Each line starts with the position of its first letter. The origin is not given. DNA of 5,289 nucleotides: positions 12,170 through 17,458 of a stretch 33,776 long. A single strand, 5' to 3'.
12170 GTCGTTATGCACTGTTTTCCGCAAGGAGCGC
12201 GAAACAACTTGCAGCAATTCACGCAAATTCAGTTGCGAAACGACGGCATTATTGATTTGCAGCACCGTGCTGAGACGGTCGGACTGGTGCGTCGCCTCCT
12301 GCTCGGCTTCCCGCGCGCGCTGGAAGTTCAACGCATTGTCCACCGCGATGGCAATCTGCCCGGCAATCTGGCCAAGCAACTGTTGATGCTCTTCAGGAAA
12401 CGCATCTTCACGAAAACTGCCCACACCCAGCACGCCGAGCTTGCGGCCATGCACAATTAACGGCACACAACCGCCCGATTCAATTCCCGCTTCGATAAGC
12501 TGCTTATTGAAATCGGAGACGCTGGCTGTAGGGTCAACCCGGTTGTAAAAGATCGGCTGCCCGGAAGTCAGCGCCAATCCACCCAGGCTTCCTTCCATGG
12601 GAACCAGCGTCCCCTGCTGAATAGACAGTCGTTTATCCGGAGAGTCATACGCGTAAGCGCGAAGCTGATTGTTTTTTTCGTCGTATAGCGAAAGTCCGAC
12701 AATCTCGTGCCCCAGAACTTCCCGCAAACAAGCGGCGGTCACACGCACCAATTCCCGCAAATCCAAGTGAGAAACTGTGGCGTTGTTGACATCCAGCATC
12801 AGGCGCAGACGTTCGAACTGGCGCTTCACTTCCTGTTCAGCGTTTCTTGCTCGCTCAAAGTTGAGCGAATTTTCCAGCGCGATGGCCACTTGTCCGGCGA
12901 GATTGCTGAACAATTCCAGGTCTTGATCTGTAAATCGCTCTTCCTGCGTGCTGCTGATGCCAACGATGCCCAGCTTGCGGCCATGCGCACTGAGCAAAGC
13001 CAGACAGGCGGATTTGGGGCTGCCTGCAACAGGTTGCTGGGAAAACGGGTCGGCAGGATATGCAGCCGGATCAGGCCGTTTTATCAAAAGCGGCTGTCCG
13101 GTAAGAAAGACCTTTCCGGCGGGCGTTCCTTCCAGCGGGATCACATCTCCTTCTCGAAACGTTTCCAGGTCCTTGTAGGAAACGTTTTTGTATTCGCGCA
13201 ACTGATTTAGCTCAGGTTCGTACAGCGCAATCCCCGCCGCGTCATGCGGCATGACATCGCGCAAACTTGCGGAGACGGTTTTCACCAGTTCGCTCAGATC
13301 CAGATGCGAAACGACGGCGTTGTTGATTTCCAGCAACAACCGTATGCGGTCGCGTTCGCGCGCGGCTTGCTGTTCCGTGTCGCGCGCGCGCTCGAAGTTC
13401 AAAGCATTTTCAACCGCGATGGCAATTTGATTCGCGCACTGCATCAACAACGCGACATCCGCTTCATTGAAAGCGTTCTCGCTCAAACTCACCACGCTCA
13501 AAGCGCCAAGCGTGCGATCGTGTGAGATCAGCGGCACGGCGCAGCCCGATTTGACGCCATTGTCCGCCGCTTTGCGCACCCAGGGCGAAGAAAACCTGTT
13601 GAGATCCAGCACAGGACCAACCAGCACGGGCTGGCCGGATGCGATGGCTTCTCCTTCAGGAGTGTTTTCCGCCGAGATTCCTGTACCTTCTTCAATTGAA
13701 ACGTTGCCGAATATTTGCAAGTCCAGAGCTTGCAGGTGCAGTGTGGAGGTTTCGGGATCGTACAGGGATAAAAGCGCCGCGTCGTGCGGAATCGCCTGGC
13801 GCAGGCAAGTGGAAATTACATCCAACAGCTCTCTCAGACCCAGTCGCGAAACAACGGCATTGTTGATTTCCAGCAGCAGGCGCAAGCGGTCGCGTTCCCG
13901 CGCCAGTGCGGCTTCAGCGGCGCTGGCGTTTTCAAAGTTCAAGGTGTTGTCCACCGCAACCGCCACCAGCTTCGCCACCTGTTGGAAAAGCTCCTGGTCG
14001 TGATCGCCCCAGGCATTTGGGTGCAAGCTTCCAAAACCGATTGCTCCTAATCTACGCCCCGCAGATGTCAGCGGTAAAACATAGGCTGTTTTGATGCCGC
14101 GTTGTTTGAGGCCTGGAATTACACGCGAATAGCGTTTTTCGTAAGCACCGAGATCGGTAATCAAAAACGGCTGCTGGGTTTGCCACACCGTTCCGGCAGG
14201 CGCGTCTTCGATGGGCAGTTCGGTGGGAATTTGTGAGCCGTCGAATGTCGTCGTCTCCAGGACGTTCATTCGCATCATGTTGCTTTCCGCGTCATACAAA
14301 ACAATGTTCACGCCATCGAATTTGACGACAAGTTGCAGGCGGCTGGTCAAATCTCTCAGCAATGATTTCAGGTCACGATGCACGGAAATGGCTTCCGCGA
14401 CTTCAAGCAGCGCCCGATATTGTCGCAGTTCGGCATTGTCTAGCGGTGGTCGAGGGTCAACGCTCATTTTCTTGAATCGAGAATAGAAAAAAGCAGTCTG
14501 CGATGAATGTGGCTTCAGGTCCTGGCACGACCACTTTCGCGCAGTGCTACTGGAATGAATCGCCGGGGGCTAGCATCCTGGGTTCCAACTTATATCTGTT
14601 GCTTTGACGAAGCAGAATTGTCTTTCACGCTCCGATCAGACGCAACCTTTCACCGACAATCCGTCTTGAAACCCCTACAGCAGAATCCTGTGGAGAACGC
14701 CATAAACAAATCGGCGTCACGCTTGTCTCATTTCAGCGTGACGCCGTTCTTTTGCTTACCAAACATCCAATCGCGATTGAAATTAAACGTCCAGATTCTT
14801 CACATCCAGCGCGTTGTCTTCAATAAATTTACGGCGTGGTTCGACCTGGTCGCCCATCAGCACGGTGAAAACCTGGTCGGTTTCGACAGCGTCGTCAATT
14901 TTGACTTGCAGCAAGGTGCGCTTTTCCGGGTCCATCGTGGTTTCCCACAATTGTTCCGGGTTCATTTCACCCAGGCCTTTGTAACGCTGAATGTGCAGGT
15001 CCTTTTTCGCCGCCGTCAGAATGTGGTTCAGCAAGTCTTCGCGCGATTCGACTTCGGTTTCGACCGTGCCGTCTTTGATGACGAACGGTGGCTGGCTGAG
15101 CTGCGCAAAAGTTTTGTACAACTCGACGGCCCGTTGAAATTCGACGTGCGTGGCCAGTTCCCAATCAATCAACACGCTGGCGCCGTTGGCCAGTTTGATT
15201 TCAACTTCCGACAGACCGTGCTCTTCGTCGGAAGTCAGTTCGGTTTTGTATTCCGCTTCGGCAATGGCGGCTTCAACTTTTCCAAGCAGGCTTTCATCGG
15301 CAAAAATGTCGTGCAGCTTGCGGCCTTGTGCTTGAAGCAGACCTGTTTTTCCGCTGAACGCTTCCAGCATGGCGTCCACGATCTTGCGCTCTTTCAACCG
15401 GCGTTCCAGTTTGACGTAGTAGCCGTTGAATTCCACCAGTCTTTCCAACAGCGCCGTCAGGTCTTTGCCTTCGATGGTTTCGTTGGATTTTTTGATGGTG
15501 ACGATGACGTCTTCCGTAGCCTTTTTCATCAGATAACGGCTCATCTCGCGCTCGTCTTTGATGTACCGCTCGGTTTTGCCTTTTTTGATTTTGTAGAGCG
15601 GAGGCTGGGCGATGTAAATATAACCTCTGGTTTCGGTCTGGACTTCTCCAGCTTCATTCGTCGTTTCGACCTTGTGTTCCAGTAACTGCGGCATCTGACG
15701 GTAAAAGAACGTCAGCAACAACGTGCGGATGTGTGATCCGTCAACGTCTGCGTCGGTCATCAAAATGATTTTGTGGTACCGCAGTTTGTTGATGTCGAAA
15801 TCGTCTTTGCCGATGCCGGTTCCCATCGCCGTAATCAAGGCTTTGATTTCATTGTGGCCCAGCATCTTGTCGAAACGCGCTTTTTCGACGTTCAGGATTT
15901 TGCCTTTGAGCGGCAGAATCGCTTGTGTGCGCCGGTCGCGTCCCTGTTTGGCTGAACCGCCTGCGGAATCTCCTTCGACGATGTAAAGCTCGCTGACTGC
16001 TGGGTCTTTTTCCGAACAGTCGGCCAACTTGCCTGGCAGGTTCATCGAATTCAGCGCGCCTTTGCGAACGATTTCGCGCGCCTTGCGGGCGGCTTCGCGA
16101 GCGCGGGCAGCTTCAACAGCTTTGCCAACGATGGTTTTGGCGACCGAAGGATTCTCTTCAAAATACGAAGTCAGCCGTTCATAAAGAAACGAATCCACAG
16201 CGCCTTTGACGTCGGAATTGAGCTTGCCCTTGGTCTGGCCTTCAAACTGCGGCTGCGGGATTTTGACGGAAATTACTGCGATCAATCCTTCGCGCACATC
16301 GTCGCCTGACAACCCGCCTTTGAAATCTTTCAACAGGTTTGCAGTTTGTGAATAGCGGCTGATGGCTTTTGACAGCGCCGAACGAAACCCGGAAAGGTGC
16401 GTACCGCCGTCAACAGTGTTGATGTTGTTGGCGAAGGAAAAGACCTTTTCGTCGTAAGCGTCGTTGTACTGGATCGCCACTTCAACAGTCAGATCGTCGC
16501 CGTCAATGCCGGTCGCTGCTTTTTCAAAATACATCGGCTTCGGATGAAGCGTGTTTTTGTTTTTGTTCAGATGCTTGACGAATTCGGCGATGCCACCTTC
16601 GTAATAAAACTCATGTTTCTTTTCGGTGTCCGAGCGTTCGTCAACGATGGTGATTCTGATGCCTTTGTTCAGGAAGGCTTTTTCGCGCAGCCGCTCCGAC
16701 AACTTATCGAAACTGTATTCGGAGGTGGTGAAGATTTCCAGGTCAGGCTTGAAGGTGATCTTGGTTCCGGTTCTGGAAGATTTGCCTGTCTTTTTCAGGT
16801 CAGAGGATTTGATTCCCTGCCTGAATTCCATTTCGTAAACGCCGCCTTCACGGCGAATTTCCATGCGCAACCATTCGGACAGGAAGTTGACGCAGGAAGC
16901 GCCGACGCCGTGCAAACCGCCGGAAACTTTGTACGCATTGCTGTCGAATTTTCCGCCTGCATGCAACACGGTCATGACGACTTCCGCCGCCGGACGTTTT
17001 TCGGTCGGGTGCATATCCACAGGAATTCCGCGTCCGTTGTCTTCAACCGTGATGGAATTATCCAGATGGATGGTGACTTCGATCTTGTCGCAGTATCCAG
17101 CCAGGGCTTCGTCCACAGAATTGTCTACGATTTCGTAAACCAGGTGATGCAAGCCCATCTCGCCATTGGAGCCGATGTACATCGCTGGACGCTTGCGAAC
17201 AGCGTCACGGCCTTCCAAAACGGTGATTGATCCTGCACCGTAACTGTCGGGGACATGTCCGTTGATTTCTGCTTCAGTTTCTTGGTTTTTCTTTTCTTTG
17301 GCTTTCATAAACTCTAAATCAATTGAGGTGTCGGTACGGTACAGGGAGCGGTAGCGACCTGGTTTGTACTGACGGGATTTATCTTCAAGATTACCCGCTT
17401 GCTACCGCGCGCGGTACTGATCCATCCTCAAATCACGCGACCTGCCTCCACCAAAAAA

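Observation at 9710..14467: Sigma-54 activator with seven tandem GAF sensor domains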

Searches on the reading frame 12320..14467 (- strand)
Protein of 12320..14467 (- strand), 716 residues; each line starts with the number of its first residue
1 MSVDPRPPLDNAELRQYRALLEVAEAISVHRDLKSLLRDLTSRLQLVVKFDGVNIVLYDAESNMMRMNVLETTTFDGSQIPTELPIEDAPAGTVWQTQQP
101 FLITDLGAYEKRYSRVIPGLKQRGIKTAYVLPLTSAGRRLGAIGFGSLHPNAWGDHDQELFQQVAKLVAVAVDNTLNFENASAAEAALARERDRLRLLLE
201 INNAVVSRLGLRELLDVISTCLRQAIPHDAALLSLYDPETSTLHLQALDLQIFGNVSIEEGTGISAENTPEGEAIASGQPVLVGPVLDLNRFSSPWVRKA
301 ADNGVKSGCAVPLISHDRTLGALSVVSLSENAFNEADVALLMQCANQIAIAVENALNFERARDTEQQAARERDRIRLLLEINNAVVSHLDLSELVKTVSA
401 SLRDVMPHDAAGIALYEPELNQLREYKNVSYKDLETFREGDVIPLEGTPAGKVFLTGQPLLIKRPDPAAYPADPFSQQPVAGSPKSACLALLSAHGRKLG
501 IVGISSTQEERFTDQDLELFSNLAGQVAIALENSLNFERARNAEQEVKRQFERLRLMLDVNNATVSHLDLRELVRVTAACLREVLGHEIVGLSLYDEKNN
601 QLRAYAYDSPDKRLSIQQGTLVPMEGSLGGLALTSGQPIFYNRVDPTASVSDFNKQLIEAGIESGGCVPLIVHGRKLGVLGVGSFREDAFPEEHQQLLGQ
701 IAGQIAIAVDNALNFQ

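Call 73: predict_structure(alignment_id=A4)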
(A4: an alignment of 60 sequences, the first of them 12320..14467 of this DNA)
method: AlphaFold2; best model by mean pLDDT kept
length: 716 residues; sequences in the alignment: 60
mean_pLDDT: 83.3   pTM: 0.38
mean pLDDT of the five models: 83.3, 82.9, 82.0, 79.6, 79.2
residues with pLDDT >= 90: 199; 70-90: 454; 50-70: 54; < 50: 9
segments of 3 or more residues with pLDDT < 50: 1-4, 6-8
pLDDT, mean of each block of 10 residues (from residue 1): 44 70 75 83 81 88 82 57 88 94 90 87 89 91 91 86 89 85 77 76 66 80 85 89 80 58 85 91 79 84 87 89 90 87 86 77 72 76 69 84 88 91 89 80 91 94 90 81 88 89 92 90 85 77 75 79 73 87 88 91 89 81 89 92 80 85 92 91 92 90 88 76
secondary structure, 60 per line:
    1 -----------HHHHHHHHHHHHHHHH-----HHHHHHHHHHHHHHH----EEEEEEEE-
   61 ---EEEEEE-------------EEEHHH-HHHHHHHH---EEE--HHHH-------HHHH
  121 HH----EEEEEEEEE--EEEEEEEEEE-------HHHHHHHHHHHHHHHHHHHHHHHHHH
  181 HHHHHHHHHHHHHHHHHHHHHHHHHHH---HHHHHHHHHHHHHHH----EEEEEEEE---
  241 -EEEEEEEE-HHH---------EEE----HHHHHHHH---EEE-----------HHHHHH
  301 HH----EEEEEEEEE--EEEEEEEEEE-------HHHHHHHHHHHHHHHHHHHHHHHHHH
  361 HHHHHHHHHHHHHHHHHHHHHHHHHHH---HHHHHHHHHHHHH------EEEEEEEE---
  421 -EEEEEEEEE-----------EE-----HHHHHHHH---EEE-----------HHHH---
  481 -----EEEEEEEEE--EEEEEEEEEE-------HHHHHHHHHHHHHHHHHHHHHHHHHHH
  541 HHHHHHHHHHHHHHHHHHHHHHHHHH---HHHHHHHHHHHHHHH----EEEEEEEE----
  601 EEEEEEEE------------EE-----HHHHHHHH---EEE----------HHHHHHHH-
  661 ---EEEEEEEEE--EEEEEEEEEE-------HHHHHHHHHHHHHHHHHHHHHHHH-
elements in order (helices of 4 or more, strands of 3 or more residues): H12-27 H33-47 E52-59 E64-69 E83-85 H90-97 E101-103 H106-109 H117-122 E127-135 E138-147 H155-207 H211-225 E230-237 E242-249 E263-265 H270-277 E281-283 H295-302 E307-315 E318-327 H335-387 H391-403 E410-417 E422-430 H449-456 E460-462 H474-477 E486-494 E497-506 H514-566 H570-584 E589-596 E601-608 H628-635 E639-641 H652-659 E664-672 E675-684 H692-715

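Call 76: fold_search(model_id=the predicted structure, library=pdb)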
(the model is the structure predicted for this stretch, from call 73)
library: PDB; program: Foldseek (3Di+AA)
matches with E <= 10: 1119; with E <= 0.001: 403
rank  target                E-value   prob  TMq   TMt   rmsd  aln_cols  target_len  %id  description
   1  3ibj_A                6.8e-13  1.00  0.29  0.31  10.3       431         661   15  X-ray structure of PDE2A (released 2009-10-27)
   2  1mc0                  7.9e-13  1.00  0.24  0.44  15.8       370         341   15  Regulatory Segment of Mouse 3',5'-Cyclic Nucleotide Phosphodiesterase 2A, Containing the GAF A and GAF B Domains (released 2002-10-02)
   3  3lfv_A                1.6e-12  1.00  0.25  0.40  15.1       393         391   16  crystal structure of unliganded PDE5A GAF domain (released 2010-09-22)
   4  9cxi_B                2.4e-12  1.00  0.25  0.24  11.2       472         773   15  Structure of PDE6C in complex with the rod inhibitory p gamma subunit in the absence of added cGMP (released 2024-12-18)
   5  3lfv_B                3.4e-12  1.00  0.24  0.41  10.0       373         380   14  crystal structure of unliganded PDE5A GAF domain (released 2010-09-22)
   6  1ykd_A                5.1e-12  1.00  0.24  0.36   9.6       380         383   18  Crystal Structure of the Tandem GAF Domains from a Cyanobacterial Adenylyl Cyclase: Novel Modes of Ligand-Binding and  (released 2005-02-22)
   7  3ibj_B                5.9e-12  1.00  0.24  0.26  11.1       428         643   15  X-ray structure of PDE2A (released 2009-10-27)
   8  9cxg_B                6.2e-12  1.00  0.26  0.25  10.8       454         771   15  Structure of PDE6C in complex with inhibitory cone p gamma in the presence of cGMP (released 2024-12-18)
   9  8ufi_B                6.2e-12  1.00  0.24  0.22  11.2       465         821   13  Cryo-EM structure of bovine phosphodiesterase 6 (released 2024-01-17)
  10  9cxh_B                6.8e-12  1.00  0.25  0.24  11.1       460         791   15  Structure of PDE6C in complex with the rod inhibitory p gamma subunit in the presence of cGMP (released 2024-12-18)
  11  8ugs_B                7.2e-12  1.00  0.23  0.21  11.9       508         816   14  Cryo-EM structure of bovine phosphodiesterase 6 bound to cGMP (released 2024-01-17)
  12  6ndo_A                7.5e-12  1.00  0.25  0.29  17.5       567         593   13  Crystal structure of the dark-adapted full-length bacteriophytochrome XccBphP mutant L193N from Xanthomonas campestris (released 2019-12-18)
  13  1ykd_B                9.2e-12  1.00  0.23  0.34  10.0       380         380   18  Crystal Structure of the Tandem GAF Domains from a Cyanobacterial Adenylyl Cyclase: Novel Modes of Ligand-Binding and  (released 2005-02-22)
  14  9cxi_A                1.1e-11  1.00  0.24  0.23  11.1       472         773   15  Structure of PDE6C in complex with the rod inhibitory p gamma subunit in the absence of added cGMP (released 2024-12-18)
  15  8w26                  1.2e-11  1.00  0.25  0.41  10.2       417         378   14  X-ray crystal structure of the GAF-PHY domains of SyB-Cph1 (released 2024-05-22)
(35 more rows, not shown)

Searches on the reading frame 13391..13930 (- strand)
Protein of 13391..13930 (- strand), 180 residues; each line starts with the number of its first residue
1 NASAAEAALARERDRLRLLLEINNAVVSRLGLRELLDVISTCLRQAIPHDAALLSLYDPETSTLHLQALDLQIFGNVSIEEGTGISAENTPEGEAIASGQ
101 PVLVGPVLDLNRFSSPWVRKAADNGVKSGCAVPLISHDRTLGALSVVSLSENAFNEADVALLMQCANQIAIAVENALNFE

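Call 62: search_protein_representatives(alignment_id=A3)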
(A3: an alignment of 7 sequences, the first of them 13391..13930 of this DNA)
Query: 7 sequences, 178 profile positions. Proteins with E-value up to 0.001 (for the whole library): 112207; up to 1e-10: 42218; up to 1e-30: 8010. The best 150 are listed.
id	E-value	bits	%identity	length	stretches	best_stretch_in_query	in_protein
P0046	0.0e+00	1540.5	-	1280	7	2-178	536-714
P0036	2.8e-278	929.8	-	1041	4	1-178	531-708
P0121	6.4e-227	762.4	-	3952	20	7-174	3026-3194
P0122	1.2e-224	755.1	-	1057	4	1-178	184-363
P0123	2.7e-182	617.1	-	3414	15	8-174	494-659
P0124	2.6e-177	600.8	-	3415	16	13-177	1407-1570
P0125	5.6e-177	599.7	-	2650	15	8-177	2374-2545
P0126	7.5e-176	596.1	-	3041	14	11-175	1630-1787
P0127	2.1e-174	591.3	-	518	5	1-178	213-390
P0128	8.0e-172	583.0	-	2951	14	13-177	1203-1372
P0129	1.9e-167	568.7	-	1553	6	6-176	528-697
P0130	2.6e-163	555.2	-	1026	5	1-178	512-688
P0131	5.4e-161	547.7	-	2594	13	8-174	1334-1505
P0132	2.8e-160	545.3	-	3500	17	8-174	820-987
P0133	8.0e-157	534.1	-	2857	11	7-176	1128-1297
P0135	1.1e-154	527.1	-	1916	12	7-178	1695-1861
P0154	5.0e-139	476.1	-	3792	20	13-176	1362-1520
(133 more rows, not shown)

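Call 64: search_protein_families(library=pfam, proteins=[P0121, P0125, P0135], max_evalue=0.00001)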
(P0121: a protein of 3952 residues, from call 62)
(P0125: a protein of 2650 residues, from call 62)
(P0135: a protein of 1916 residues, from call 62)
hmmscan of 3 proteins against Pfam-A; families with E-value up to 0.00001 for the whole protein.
P0121 (3952 aa): 7 families
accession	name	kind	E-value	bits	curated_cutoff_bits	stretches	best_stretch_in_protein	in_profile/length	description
PF01590.32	GAF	-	5.1e-214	700.6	22.4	19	2014-2154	1-132/133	GAF domain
PF13185.12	GAF_2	-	1.1e-206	677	28.6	18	3049-3191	2-135/136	GAF domain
PF13492.12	GAF_3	-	1.3e-138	456.1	27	5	2015-2157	2-129/129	GAF domain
PF15714.11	SpoVT_C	-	3.6e-18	66.3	27.5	0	2070-2149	46-121/128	Stage V sporulation protein T C-terminal, transcription factor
PF00512.31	HisKA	-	1.2e-08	35.3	26.9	1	3742-3806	3-64/66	His Kinase A (phospho-acceptor) domain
PF02518.31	HATPase_c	-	4.9e-08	33.8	26.4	1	3849-3913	1-63/111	Histidine kinase-, DNA gyrase B-, and HSP90-like ATPase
PF18929.5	DUF5678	-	8e-06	26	23.2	0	1661-1679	16-34/49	Family of unknown function (DUF5678)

P0125 (2650 aa): 6 families
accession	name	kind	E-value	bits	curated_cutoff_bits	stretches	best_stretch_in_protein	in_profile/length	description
PF13185.12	GAF_2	-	3.5e-231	756.3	28.6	15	632-774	2-136/136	GAF domain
PF01590.32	GAF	-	7.7e-185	606.2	22.4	14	290-426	2-133/133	GAF domain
PF13492.12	GAF_3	-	1.7e-124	410.5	27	7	290-428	2-129/129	GAF domain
PF11849.14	DUF3369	-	2.5e-38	132.4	27.2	0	2158-2190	136-168/168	Domain of unknown function (DUF3369)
PF15714.11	SpoVT_C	-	7.5e-38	129.9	27.5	0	868-946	49-123/128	Stage V sporulation protein T C-terminal, transcription factor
PF00512.31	HisKA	-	2.9e-22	78.9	26.9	1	2561-2626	1-66/66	His Kinase A (phospho-acceptor) domain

P0135 (1916 aa): 5 families
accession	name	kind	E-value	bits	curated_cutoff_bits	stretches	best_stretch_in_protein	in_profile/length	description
PF13185.12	GAF_2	-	5.3e-203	665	28.6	11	1552-1689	2-136/136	GAF domain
PF01590.32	GAF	-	1.2e-184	605.6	22.4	11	719-857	1-133/133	GAF domain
PF13492.12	GAF_3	-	2.7e-140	461.5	27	11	1553-1689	1-128/129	GAF domain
PF11849.14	DUF3369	-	1.7e-23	84.2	27.2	0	1634-1696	107-167/168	Domain of unknown function (DUF3369)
PF15714.11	SpoVT_C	-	4.5e-10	40.1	27.5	0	776-853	49-123/128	Stage V sporulation protein T C-terminal, transcription factor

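Call 83: list_cluster_members(proteins=[P0121, P0123, P0125, P0132, P0154, P0135, P0129])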
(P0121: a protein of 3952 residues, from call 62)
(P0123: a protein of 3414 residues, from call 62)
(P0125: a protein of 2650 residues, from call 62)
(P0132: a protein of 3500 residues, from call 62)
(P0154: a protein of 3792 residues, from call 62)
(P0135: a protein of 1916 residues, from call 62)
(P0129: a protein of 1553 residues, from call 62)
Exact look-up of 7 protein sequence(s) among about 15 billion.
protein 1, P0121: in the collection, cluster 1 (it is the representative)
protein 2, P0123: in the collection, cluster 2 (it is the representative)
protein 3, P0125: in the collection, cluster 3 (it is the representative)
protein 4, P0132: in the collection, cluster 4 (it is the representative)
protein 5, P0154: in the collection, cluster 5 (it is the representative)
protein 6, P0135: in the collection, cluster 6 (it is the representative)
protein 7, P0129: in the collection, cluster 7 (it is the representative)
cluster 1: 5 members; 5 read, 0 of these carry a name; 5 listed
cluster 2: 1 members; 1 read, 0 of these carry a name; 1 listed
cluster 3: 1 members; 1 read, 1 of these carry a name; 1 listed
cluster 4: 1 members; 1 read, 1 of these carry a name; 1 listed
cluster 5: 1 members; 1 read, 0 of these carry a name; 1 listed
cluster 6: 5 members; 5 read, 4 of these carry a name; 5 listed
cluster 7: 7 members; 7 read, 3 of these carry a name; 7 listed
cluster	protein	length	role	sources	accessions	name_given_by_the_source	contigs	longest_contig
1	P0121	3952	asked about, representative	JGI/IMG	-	-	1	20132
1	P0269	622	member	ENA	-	-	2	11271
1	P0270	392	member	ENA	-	-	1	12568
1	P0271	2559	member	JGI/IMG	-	-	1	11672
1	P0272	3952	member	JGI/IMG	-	-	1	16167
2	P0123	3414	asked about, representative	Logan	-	-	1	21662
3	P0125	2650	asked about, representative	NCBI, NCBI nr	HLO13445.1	MAG TPA: GAF domain-containing protein, partial [Anaerolineales bacterium] | GAF domain-containing protein [Anaerolineales bacterium]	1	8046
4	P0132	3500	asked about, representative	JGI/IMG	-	PAS domain S-box-containing protein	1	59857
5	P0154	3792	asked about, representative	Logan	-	-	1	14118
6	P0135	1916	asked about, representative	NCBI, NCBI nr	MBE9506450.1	MAG: GAF domain-containing protein, partial [Chloroflexi bacterium] | GAF domain-containing protein [Chloroflexota bacterium]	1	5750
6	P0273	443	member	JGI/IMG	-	putative methionine-R-sulfoxide reductase with GAF domain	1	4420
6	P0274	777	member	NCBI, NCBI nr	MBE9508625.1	MAG: GAF domain-containing protein, partial [Chloroflexi bacterium] | GAF domain-containing protein [Chloroflexota bacterium]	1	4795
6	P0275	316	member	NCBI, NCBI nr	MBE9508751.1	MAG: GAF domain-containing protein, partial [Chloroflexi bacterium] | GAF domain-containing protein [Chloroflexota bacterium]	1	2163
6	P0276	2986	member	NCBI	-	-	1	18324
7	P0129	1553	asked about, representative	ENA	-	-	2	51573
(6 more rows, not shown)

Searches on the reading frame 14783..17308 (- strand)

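Call 8: search_protein_families(library=pfam, proteins=[window:14783-17308:-], max_evalue=0.001)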
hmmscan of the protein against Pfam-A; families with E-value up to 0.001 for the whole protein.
window:14783-17308:- (841 aa): 5 families
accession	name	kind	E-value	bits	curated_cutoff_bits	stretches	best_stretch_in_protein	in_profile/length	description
PF00204.31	DNA_gyraseB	-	1.9e-58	197.2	27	1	239-412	1-172/173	DNA gyrase B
PF00986.26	DNA_gyraseB_C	-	1.7e-33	115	29.8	1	768-830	1-63/63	DNA gyrase B subunit, carboxyl terminus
PF01751.28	Toprim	-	1.3e-19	70.6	23.1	1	440-545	1-86/96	Toprim domain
PF02518.31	HATPase_c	-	3.5e-18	66.5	26.4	1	50-191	3-110/111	Histidine kinase-, DNA gyrase B-, and HSP90-like ATPase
PF21249.2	GyrB_hook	-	1.9e-10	40.6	23.7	1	570-593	1-24/29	GyrB, hook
